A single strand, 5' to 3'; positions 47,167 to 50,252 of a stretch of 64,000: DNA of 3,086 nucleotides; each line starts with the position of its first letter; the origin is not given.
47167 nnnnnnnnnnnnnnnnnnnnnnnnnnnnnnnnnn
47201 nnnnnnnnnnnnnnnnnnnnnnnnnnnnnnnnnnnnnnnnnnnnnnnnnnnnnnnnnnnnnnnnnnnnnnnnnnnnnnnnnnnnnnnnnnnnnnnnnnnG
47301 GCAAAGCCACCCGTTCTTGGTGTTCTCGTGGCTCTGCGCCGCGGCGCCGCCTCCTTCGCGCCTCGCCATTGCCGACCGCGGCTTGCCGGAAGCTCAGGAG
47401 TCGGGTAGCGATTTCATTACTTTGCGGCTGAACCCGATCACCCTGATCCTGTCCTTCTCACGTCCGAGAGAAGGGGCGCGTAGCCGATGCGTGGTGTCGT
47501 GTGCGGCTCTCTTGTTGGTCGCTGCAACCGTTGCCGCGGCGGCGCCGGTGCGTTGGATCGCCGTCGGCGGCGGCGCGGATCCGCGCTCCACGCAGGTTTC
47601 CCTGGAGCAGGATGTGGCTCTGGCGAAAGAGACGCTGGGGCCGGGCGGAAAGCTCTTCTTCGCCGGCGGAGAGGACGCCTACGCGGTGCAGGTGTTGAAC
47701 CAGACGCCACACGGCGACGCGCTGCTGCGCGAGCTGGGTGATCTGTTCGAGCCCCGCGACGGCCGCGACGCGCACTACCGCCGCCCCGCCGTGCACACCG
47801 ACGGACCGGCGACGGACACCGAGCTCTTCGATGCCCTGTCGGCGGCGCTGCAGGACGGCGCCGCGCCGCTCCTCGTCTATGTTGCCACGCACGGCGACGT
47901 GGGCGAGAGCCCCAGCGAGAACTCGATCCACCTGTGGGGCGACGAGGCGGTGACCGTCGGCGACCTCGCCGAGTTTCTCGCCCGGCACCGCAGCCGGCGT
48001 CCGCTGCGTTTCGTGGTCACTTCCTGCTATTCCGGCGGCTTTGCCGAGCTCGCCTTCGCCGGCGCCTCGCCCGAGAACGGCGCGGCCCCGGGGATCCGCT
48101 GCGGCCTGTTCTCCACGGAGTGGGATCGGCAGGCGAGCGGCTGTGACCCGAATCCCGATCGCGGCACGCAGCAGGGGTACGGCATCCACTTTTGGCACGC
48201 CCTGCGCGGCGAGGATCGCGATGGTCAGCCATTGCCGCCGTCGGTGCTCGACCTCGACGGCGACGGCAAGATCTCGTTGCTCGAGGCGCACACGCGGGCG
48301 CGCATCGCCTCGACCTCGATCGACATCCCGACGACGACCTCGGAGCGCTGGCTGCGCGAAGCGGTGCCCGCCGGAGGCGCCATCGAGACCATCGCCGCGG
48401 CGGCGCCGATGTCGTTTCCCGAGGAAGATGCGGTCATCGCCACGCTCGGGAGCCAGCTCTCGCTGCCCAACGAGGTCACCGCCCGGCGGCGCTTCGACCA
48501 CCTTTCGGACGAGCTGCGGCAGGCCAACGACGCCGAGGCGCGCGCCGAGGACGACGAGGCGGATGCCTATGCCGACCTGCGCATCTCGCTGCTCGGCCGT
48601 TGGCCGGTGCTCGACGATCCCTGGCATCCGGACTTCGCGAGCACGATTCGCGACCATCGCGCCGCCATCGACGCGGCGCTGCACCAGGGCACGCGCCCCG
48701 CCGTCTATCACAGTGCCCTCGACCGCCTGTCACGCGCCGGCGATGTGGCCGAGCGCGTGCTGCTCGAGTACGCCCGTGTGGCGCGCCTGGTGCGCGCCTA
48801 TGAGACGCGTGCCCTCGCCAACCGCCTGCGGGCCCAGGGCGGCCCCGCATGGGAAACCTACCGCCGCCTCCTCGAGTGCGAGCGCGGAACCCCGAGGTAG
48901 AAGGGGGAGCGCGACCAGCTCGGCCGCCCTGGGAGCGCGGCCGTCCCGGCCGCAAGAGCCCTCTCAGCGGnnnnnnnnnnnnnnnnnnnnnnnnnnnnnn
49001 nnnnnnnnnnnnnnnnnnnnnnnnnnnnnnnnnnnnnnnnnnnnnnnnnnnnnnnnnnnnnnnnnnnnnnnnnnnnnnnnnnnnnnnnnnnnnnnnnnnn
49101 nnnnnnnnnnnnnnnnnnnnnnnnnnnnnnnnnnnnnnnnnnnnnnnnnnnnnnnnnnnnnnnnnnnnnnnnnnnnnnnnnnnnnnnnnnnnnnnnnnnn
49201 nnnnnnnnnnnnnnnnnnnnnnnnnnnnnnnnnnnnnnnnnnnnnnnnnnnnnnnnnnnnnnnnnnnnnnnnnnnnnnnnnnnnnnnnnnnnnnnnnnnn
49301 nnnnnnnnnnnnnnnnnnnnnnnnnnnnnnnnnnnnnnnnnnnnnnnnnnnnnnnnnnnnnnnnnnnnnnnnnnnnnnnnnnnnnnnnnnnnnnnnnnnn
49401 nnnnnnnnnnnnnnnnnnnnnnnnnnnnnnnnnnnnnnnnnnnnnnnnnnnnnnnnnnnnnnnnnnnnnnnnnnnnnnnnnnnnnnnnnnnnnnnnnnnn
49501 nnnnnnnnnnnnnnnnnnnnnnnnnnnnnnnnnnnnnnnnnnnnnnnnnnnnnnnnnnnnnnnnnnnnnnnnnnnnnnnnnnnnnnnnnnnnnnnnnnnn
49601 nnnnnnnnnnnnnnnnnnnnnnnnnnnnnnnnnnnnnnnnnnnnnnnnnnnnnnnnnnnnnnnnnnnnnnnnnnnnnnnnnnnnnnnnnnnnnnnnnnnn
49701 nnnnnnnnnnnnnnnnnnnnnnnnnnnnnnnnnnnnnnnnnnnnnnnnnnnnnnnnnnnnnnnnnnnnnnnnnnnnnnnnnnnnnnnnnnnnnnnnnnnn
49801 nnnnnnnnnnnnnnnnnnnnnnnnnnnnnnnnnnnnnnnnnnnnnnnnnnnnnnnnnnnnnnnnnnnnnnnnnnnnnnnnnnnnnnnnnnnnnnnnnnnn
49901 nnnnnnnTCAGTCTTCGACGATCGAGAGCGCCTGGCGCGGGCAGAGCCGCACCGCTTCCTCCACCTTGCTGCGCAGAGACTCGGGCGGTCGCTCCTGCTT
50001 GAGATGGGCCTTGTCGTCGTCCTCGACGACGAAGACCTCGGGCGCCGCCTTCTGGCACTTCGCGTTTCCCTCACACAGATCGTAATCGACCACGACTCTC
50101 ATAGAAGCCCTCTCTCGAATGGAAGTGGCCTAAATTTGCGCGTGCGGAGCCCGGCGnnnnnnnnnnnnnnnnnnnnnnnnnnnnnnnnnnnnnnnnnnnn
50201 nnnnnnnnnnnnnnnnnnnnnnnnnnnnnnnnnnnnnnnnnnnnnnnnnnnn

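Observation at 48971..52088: TetR - P450 - ferredoxin - putative cyclase operon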

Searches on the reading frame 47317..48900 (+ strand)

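Call 6: search_protein_families(library=pfam, proteins=[window:47317-48900:+])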
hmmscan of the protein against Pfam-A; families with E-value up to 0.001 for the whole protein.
window:47317-48900:+ (527 aa): 0 families

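Call 7: search_protein_families(library=ncbifam, proteins=[window:47317-48900:+])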
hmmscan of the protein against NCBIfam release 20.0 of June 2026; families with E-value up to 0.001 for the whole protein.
window:47317-48900:+ (527 aa): 1 family
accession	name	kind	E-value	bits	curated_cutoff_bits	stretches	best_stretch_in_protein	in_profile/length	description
NF047832.1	caspase_w_EACC1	subfamily_domain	0.00013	21.5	140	1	119-303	8-191/211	caspase, EACC1-associated type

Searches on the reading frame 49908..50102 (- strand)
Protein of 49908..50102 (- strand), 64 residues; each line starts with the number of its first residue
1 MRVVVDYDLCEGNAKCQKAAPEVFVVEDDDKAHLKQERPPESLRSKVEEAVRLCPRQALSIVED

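Call 6: search_protein_families(library=pfam, proteins=[window:49908-50102:-])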
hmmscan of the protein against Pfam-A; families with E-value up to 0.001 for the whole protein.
window:49908-50102:- (64 aa): 3 families
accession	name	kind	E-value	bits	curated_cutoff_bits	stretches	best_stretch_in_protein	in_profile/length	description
PF13459.11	Fer4_15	-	2.2e-13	51.1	22.4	1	3-61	1-66/66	4Fe-4S single cluster domain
PF13370.11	Fer4_13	-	3.7e-10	40.8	24.5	1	5-59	1-56/58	4Fe-4S single cluster domain of Ferredoxin I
PF06902.16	Fer4_19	-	4.2e-07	30.3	24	1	2-63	7-63/64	Divergent 4Fe-4S mono-cluster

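Call 7: search_protein_families(library=ncbifam, proteins=[window:49908-50102:-])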
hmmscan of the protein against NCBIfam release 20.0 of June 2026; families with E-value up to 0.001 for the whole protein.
window:49908-50102:- (64 aa): 0 families

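Call 60: search_solved_structures(query=window:49908-50102:-, max_evalue=0.01, show_alignments=3)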
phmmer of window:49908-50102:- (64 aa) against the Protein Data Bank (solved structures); distinct sequences matched with E-value up to 0.01: 9.
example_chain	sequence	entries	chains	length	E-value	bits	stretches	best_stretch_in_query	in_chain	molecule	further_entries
8amp_A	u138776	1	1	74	3.1e-11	45.9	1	2-63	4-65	Possible ferredoxin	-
6mcw_A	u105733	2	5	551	1.2e-08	37.8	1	2-62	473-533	Cytochrome P450 51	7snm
4id8_A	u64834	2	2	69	4.3e-08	36.1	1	3-64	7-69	Putative ferredoxin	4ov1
1siz_A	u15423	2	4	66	3e-07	33.4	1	2-63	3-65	Ferredoxin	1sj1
2z8q_A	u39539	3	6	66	1.3e-06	31.4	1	2-63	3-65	Ferredoxin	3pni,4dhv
1rof_A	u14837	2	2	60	1.2e-05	28.4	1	1-62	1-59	FERREDOXIN | FERREDOXIN(A)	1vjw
1dwl_A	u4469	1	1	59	0.00015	24.9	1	3-60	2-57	FERREDOXIN I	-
8amq_A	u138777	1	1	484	0.0022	21.3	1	3-64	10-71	Probable ferredoxin,Putative cytochrome P450 143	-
1dax_A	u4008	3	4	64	0.009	19.3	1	3-59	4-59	FERREDOXIN I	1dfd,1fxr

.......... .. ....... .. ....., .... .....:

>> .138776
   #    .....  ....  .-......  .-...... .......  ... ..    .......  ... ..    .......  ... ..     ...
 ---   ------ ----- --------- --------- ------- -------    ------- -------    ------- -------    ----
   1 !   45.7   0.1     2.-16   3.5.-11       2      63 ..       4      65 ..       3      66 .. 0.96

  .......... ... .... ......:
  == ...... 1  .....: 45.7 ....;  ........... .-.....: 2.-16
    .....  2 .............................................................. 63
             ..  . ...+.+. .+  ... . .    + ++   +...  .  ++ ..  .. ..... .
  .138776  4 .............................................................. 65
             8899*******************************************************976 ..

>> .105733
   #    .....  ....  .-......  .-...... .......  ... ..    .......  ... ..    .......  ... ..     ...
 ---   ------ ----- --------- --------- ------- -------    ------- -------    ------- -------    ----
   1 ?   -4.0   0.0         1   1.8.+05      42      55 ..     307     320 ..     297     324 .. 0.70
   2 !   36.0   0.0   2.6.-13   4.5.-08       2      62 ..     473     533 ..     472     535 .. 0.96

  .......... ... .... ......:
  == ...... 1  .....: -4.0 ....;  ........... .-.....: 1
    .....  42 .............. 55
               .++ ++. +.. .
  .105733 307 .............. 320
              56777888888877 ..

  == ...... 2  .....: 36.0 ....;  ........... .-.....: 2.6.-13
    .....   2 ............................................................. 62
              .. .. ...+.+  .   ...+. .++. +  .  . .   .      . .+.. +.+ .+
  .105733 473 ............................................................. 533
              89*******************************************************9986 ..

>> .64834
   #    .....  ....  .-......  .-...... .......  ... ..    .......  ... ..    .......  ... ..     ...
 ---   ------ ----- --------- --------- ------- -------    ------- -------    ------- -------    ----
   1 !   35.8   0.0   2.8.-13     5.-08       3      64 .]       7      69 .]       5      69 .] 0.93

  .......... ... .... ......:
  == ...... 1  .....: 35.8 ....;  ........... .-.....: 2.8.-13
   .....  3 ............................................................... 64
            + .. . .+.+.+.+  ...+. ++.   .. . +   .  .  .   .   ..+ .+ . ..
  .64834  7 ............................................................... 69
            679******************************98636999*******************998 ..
